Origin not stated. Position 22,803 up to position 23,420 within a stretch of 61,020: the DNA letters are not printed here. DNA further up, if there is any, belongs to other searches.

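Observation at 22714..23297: Low-GC overlapping two-gene module of unknown function in the nuoD-nuoH gap (candidate toxin-antitoxin-like or other accessory system)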

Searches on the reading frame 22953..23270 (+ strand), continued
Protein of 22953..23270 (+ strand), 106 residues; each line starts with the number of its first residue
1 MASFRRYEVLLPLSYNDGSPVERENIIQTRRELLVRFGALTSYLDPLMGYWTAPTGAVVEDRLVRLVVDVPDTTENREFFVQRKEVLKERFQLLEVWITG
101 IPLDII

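Call 61: find_encoding_contigs(protein=P0003, flank=2000, max_places=3)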
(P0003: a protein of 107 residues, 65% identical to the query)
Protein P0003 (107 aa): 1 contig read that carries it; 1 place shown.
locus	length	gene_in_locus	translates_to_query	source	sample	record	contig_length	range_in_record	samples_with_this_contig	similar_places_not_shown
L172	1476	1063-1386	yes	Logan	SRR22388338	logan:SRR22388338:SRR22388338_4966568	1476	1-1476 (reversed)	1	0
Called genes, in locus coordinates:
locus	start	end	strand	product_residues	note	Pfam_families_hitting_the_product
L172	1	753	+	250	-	?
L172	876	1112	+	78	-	-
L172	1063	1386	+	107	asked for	-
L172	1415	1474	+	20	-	?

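Call 83: search_protein_families(library=pfam, alignment_id=A6, max_evalue=0.01)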
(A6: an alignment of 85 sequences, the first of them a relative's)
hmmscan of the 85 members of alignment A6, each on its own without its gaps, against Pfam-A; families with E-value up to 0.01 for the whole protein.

A. member 1, P0001 (106 aa): 0 families

B. families by the number of members that match (of 85 scanned): 3 families
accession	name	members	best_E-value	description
PF12098.13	DUF3574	4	0.0021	Protein of unknown function (DUF3574)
PF23568.1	ARM_LIN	1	0.0035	E3 ubiquitin-protein ligase LIN-like, ARM repeat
PF22353.1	PF1197-like_C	1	0.0036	NAD(P)H:rubredoxin oxidoreductase, C-terminal domain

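Call 85: search_protein_families(library=pfam, proteins=[P0062, P0064, P0043, P0029, P0033, P0048, P0052, P0104, P0072, P0155], max_evalue=0.1)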
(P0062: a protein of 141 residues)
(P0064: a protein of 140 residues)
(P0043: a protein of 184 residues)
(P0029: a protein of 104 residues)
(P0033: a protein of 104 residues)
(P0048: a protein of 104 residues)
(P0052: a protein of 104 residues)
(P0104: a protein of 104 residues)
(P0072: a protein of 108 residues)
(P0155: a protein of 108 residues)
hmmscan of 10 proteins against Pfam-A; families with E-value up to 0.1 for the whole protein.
P0062 (141 aa): 1 family
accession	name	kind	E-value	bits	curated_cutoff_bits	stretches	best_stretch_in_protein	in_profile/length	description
PF12098.13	DUF3574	-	0.038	14.3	25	1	43-138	2-99/103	Protein of unknown function (DUF3574)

P0064 (140 aa): 2 families
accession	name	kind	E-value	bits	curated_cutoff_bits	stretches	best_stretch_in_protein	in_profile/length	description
PF23780.1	S-AdoMet_lyase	-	0.013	15.9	28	1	62-132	19-83/133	S-Adenosylmethionine lyase family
PF12098.13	DUF3574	-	0.066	13.5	25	0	83-134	44-96/103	Protein of unknown function (DUF3574)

P0043 (184 aa): 1 family
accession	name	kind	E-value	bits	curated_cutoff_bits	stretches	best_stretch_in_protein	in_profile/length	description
PF12098.13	DUF3574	-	0.026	14.8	25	1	92-177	9-96/103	Protein of unknown function (DUF3574)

P0029 (104 aa): 0 families

P0033 (104 aa): 0 families

P0048 (104 aa): 0 families

P0052 (104 aa): 0 families

P0104 (104 aa): 1 family
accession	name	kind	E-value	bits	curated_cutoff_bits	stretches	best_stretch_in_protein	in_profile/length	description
PF12098.13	DUF3574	-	0.045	14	25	1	48-103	45-101/103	Protein of unknown function (DUF3574)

P0072 (108 aa): 0 families

P0155 (108 aa): 0 families

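Call 86: search_protein_families(library=pfam, alignment_id=A6, max_evalue=1)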
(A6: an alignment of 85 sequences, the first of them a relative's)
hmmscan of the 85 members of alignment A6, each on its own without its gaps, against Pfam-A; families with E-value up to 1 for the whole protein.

A. member 1, P0001 (106 aa): 0 families

B. families by the number of members that match (of 85 scanned): 38 families (the first 25 are shown)
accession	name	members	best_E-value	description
PF12098.13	DUF3574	12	0.0021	Protein of unknown function (DUF3574)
PF23780.1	S-AdoMet_lyase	3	0.013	S-Adenosylmethionine lyase family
PF22727.1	NCH2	2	0.051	NACHT C-terminal Helical domain 2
PF03461.20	TRCF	2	0.11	TRCF domain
PF10279.14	Latarcin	2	0.2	Latarcin precursor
PF23568.1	ARM_LIN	1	0.0035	E3 ubiquitin-protein ligase LIN-like, ARM repeat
PF22353.1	PF1197-like_C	1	0.0036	NAD(P)H:rubredoxin oxidoreductase, C-terminal domain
PF06938.16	DUF1285_N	1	0.019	Domain of unknown function (DUF1285), N-terminal domain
PF01610.23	DDE_Tnp_ISL3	1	0.024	Transposase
PF08565.17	CDC37_M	1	0.03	Cdc37 Hsp90 binding domain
PF00931.28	NB-ARC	1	0.043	NB-ARC domain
PF24786.1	RXYLT1_N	1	0.078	RXYLT1 N-terminal domain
PF13027.11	DUF3888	1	0.08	Protein of unknown function (DUF3888)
PF07685.20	GATase_3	1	0.081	CobB/CobQ-like glutamine amidotransferase domain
PF05872.18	HerA_C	1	0.084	Helicase HerA-like C-terminal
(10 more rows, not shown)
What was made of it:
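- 22953..23273 (+): Gene B: 106 aa with a PII-like ferredoxin fold. It belongs to an unnamed family of about 1,800 50%-identity clusters with near-invariant P12, N16, F37, G49-x-W51, K84 and Q93, and highly conserved E8, D17, D61 and D69. Proposed role: SAM-lyase-like enzyme. Sub-threshold DUF3574 and S-AdoMet_lyase hits in family members (calls 85, 86).
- On SAM lyase (PF23780): Three of 85 homologues hit below threshold, best E 0.013 and 15.9 bits against a cutoff of 28 (calls 85, 86).
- Closest known: Phage S-adenosylmethionine lyases. Same: Three of 85 B homologues give sub-threshold PF23780 hits (call 86).
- Closest known: DUF3574. Same: It is the most frequent sub-threshold Pfam hit: 12 of 85 B homologues, covering almost the whole 103-position profile, with best E 0.002 (calls 83, 85, 86).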

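Call 90: find_related_loci(query=A1, collection=viral_contigs, flank=5000)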
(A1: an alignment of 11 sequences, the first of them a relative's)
Query A1 (106 aa) in viral_contigs; peptide patterns used: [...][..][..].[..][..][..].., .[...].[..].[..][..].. (x = any residue, [..] = any of these).
83 stretches matched a pattern; 1 encode a relative of the query (tblastn E <= 1e-3); 1 distinct loci.
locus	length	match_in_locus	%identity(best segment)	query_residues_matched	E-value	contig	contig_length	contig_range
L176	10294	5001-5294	31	6-106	5e-8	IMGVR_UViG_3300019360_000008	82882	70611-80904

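Call 93: search_protein_families(library=phrogs, proteins=[L176:3576-3977:+, L176:3987-4445:+, L176:4492-4884:+, L176:4986-5294:+, L176:5412-6194:+, L176:6564-7112:+], max_evalue=0.001)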
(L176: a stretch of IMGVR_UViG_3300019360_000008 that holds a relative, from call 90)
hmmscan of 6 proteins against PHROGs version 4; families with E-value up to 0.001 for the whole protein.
L176:3576-3977:+ (134 aa): 0 families

L176:3987-4445:+ (153 aa): 3 families
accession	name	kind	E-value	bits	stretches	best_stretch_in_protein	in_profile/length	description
phrog_190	-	DNA, RNA and nucleotide metabolism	6.9e-31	108.8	1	18-129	173-286/338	Holliday junction resolvase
phrog_31719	-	unknown function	1.2e-10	42.2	1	22-85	3-64/65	-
phrog_32087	-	unknown function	2.6e-06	28.7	1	76-123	14-66/67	-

L176:4492-4884:+ (131 aa): 2 families
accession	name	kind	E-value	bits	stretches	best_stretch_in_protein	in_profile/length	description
phrog_6739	-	unknown function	7.8e-11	43.5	1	4-127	30-148/158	-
phrog_30950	-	unknown function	0.00028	22.1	0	107-127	59-80/92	-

L176:4986-5294:+ (103 aa): 1 family
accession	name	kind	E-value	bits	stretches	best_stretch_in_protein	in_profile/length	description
phrog_3543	-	unknown function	1.3e-05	26.2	1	7-95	8-99/125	-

L176:5412-6194:+ (261 aa): 2 families
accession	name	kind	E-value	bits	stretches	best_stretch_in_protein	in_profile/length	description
phrog_5889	-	unknown function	9e-22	78.6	1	76-256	52-194/242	-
phrog_28876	-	other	3.5e-06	27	1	76-137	37-96/435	metal-dependent phosphohydrolase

L176:6564-7112:+ (183 aa): 0 families
